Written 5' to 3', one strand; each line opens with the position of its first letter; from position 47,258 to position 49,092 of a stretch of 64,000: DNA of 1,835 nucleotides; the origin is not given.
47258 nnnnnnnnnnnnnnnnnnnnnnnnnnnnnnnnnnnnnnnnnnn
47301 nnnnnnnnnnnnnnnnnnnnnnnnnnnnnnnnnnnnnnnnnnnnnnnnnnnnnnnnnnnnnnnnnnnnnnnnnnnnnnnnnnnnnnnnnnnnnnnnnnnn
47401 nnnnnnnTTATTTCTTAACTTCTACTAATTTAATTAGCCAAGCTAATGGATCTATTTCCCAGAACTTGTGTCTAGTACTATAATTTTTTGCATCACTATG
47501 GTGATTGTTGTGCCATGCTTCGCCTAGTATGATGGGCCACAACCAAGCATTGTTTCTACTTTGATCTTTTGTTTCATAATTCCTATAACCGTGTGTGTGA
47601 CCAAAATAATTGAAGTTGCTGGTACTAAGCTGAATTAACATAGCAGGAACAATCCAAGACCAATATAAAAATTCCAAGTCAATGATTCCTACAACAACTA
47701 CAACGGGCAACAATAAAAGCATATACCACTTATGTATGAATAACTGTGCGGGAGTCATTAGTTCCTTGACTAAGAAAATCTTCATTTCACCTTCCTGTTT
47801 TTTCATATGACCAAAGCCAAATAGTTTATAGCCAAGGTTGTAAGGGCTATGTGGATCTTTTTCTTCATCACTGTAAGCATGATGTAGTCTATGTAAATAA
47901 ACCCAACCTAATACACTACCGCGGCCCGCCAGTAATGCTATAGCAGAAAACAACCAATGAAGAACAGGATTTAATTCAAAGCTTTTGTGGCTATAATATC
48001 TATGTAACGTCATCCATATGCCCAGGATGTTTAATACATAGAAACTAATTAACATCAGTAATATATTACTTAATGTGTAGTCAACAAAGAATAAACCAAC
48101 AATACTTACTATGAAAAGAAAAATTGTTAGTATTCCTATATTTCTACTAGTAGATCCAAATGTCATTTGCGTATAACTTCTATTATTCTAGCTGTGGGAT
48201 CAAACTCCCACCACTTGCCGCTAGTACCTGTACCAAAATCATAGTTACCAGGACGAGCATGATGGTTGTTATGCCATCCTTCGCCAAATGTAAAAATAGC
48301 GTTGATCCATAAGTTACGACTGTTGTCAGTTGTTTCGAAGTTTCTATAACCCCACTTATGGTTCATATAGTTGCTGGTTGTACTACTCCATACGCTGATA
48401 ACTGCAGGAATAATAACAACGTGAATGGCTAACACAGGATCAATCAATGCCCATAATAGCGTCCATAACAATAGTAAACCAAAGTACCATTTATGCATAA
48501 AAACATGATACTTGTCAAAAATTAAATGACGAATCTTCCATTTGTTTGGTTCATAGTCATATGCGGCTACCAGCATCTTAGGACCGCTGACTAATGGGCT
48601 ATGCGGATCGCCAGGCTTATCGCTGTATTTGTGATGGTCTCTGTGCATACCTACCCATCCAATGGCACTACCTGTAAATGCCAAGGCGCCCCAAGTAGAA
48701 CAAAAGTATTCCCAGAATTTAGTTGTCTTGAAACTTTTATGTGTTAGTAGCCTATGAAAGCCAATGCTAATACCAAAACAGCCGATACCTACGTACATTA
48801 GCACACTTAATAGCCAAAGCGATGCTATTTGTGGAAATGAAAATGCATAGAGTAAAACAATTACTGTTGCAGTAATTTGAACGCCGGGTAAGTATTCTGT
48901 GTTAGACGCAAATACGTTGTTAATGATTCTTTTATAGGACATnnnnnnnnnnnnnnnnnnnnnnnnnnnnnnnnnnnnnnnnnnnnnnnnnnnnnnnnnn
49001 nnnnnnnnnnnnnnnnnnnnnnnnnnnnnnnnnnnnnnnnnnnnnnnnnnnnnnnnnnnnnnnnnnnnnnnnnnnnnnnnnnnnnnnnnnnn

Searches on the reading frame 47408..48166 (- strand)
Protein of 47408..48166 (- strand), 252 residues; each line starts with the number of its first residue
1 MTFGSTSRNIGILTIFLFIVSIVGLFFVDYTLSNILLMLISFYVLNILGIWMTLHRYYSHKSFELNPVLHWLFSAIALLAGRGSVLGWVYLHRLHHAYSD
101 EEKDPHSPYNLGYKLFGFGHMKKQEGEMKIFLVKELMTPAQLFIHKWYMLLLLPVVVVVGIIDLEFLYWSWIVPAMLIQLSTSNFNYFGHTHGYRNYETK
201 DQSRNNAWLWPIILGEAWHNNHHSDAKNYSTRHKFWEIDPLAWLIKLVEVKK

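Call 96: search_protein_families(library=phrogs, proteins=[window:47408-48166:-], max_evalue=0.0001)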
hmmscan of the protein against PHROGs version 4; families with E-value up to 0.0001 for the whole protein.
window:47408-48166:- (252 aa): 1 family
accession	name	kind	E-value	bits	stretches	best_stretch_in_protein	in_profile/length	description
phrog_35201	-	unknown function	8.9e-19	69.1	2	181-247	165-231/274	-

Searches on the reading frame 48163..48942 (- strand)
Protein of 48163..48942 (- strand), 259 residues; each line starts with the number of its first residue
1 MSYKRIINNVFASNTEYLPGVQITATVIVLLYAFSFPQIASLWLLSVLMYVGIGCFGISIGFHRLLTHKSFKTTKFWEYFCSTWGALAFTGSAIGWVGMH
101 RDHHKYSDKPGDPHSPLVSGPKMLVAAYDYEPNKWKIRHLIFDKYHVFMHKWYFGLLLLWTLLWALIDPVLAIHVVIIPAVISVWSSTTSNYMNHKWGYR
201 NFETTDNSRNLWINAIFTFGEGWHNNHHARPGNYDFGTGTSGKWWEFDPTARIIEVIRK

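Call 96: search_protein_families(library=phrogs, proteins=[window:48163-48942:-], max_evalue=0.0001)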
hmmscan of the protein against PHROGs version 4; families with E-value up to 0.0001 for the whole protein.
window:48163-48942:- (259 aa): 1 family
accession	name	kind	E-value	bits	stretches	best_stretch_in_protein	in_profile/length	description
phrog_35201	-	unknown function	4.6e-15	56.9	1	171-256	155-231/274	-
